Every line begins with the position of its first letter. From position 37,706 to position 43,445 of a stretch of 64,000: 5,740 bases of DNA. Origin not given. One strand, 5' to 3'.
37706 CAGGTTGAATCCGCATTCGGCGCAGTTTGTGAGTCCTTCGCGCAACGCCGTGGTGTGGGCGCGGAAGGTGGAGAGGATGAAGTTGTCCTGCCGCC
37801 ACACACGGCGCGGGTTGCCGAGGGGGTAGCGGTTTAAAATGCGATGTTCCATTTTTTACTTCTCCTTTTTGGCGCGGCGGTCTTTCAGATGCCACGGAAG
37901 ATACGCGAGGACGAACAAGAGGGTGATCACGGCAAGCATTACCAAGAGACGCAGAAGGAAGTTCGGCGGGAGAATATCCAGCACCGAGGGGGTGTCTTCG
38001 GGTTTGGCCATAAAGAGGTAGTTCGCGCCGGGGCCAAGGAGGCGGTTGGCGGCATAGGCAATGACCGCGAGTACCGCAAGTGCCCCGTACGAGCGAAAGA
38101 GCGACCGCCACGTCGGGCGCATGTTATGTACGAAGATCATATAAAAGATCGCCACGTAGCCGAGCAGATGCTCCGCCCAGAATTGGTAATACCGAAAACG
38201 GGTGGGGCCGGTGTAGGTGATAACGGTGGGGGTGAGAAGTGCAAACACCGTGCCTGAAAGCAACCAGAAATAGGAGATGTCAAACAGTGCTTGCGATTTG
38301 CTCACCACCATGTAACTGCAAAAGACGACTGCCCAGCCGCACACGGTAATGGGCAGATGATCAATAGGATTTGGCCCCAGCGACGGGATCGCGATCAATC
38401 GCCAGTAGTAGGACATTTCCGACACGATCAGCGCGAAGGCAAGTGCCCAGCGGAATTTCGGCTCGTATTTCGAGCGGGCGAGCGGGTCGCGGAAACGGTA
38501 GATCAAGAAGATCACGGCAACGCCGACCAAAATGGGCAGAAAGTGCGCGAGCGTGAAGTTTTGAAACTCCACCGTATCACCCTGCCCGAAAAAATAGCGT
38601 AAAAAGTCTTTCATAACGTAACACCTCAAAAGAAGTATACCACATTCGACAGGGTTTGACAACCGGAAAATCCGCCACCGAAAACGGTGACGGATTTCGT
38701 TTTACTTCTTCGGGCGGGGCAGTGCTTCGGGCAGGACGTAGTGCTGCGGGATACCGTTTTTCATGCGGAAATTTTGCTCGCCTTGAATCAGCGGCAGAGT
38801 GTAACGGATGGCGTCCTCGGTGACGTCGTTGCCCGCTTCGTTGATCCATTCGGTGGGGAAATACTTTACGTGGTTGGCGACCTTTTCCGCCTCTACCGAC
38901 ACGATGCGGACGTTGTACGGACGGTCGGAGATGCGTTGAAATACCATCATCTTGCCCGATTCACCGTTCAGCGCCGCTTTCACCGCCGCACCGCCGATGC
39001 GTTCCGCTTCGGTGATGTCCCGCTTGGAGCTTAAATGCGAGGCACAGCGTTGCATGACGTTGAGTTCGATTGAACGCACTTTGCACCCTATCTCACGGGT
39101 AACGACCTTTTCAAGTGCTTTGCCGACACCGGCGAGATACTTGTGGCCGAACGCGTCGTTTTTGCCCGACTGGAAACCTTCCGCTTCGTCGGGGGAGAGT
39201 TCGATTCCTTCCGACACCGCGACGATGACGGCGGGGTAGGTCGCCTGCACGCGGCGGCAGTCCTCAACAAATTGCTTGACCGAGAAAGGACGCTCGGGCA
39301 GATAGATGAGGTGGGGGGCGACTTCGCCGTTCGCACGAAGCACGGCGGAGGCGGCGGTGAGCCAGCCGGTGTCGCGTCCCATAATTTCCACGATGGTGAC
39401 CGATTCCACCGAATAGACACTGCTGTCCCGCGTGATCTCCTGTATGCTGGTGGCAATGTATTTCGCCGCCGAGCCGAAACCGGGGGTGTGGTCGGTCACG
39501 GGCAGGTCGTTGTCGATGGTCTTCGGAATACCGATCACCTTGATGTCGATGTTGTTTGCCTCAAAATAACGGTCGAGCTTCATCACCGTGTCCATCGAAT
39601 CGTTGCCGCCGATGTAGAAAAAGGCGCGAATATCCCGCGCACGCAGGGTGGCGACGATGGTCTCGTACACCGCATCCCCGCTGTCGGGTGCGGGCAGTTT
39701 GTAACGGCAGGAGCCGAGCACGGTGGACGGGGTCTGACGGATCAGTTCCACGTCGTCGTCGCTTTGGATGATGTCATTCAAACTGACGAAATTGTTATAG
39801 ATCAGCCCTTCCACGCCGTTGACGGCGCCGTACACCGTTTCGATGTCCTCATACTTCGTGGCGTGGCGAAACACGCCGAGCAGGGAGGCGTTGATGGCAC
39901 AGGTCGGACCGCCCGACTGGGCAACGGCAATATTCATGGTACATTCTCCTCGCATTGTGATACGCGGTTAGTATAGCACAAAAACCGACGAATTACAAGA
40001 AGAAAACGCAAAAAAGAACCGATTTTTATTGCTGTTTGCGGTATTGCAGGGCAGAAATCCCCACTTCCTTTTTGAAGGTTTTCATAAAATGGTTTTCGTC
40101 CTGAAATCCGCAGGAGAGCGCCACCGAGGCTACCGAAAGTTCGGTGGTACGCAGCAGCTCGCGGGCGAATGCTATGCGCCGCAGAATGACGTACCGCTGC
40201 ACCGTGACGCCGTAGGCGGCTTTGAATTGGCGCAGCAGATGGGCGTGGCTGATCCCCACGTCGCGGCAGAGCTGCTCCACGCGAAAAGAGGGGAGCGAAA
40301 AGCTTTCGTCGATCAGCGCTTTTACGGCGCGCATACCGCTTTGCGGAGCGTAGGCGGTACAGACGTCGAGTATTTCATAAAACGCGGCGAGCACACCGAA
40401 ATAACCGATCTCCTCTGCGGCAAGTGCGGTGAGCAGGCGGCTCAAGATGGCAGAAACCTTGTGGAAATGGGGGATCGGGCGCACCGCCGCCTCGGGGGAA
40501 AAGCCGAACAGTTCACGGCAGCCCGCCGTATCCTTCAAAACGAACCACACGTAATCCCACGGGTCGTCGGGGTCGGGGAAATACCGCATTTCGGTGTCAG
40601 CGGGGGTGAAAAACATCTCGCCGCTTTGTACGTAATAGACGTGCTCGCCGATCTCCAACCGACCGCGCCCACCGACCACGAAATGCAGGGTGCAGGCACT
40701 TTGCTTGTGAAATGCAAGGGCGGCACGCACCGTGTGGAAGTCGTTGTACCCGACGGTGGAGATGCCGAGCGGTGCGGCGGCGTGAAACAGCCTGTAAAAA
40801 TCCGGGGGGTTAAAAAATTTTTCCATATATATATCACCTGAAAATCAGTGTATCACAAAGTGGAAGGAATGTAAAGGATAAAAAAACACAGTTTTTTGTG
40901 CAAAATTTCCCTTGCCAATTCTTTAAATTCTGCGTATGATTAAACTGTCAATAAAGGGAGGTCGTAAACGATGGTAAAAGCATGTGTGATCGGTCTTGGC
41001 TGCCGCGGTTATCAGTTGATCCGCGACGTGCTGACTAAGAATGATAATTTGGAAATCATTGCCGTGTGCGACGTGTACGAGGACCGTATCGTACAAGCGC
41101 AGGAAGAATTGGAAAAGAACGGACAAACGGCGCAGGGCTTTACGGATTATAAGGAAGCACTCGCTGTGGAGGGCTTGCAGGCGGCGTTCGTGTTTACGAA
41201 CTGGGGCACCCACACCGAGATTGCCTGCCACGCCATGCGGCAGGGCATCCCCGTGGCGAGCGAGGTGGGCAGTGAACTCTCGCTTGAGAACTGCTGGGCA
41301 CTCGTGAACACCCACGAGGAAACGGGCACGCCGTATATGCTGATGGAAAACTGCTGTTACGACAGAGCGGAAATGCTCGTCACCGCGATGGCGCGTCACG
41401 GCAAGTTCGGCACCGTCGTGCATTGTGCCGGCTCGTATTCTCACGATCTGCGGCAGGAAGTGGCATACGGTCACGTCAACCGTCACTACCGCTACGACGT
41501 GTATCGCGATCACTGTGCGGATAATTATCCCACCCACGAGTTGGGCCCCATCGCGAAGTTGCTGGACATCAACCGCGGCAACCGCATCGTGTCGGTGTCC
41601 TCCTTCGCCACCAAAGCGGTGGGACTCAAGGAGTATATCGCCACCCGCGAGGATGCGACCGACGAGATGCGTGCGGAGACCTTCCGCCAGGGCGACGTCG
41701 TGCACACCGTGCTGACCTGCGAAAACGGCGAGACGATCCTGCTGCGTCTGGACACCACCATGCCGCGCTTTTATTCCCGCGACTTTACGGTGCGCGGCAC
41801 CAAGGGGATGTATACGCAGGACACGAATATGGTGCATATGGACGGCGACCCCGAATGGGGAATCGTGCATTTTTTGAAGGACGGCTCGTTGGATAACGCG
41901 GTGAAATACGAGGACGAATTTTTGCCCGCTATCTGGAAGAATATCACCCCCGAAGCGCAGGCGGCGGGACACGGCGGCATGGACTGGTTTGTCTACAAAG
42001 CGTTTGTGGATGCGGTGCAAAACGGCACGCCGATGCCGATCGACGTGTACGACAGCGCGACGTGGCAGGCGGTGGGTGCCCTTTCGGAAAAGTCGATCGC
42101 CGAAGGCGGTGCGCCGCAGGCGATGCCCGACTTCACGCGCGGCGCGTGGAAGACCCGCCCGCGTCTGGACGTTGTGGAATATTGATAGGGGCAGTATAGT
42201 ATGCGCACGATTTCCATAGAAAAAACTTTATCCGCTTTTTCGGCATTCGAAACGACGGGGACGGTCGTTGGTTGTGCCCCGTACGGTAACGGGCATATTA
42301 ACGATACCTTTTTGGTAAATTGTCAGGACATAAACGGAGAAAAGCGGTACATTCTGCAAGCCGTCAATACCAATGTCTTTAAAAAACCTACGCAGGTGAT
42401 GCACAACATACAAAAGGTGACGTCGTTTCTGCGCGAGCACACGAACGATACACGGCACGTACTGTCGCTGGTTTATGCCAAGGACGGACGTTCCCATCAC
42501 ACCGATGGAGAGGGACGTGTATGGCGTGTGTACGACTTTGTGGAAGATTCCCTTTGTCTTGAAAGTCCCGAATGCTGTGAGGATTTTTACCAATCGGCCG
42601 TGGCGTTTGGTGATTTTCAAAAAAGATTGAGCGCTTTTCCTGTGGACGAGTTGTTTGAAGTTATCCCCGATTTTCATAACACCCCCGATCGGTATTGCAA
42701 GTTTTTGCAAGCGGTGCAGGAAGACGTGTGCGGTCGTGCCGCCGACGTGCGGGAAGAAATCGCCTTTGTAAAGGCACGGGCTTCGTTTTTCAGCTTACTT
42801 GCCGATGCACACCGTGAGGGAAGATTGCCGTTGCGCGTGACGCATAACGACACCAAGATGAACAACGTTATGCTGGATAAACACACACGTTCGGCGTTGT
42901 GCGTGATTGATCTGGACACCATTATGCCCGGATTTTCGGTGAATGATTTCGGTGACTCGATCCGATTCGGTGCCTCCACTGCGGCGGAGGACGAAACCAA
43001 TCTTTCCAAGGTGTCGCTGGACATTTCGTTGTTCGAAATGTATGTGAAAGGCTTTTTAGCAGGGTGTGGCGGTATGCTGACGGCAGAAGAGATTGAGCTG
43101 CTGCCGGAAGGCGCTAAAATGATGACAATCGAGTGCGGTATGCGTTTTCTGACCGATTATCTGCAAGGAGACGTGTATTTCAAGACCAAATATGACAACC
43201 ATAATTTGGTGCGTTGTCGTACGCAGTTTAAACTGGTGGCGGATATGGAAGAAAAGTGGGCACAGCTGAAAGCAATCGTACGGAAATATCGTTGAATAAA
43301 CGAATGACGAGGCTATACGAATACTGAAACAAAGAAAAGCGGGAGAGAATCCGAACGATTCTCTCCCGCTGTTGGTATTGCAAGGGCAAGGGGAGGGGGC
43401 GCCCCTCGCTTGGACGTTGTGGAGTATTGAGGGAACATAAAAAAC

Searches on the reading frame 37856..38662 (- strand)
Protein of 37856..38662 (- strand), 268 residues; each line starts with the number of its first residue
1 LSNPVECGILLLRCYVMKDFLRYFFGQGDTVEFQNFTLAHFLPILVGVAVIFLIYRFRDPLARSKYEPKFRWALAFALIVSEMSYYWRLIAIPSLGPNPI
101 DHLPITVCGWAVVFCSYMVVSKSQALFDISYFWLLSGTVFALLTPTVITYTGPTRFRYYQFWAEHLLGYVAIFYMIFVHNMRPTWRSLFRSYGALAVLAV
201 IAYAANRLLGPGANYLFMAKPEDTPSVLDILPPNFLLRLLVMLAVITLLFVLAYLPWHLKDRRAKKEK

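Call 43: search_protein_families(library=pfam, proteins=[window:37856-38662:-], max_evalue=10)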
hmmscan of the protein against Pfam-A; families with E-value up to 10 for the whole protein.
window:37856-38662:- (268 aa): 3 families
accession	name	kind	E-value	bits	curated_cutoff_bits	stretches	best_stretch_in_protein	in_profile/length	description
PF14808.11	TMEM164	-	1.9e-37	129.3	25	1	36-251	2-214/217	TMEM164 family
PF12811.12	BaxI_1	-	0.027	14.5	26.2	1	19-89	152-224/233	Bax inhibitor 1 like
PF10717.14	ODV-E18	-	0.27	11.6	28.1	1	227-252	18-43/87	Occlusion-derived virus envelope protein ODV-E18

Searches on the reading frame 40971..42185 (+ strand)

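Call 43: search_protein_families(library=pfam, proteins=[window:40971-42185:+], max_evalue=10)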
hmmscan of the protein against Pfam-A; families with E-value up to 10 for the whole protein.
window:40971-42185:+ (404 aa): 4 families
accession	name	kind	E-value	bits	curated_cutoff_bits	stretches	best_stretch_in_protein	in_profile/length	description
PF21252.2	Glyco_hydro_109_C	-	6.8e-51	172.7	27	1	135-292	1-176/187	Glycosyl hydrolase 109, C-terminal domain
PF01408.29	GFO_IDH_MocA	-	6.7e-09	36.9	24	1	3-123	2-117/120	Oxidoreductase family, NAD-binding Rossmann fold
PF02894.22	GFO_IDH_MocA_C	-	0.00019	21.7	22.9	1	230-379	71-213/218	Oxidoreductase family, C-terminal alpha/beta domain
PF22725.1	GFO_IDH_MocA_C3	-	0.0018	18.7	27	1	139-281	6-123/124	GFO/IDH/MocA C-terminal domain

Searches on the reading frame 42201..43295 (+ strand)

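Call 43: search_protein_families(library=pfam, proteins=[window:42201-43295:+], max_evalue=10)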
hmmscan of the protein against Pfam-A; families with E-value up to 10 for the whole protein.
window:42201-43295:+ (364 aa): 1 family
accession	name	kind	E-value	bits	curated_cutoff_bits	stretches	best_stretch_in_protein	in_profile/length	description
PF01636.29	APH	-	6.8e-14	52.6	23.2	1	26-256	3-212/239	Phosphotransferase enzyme family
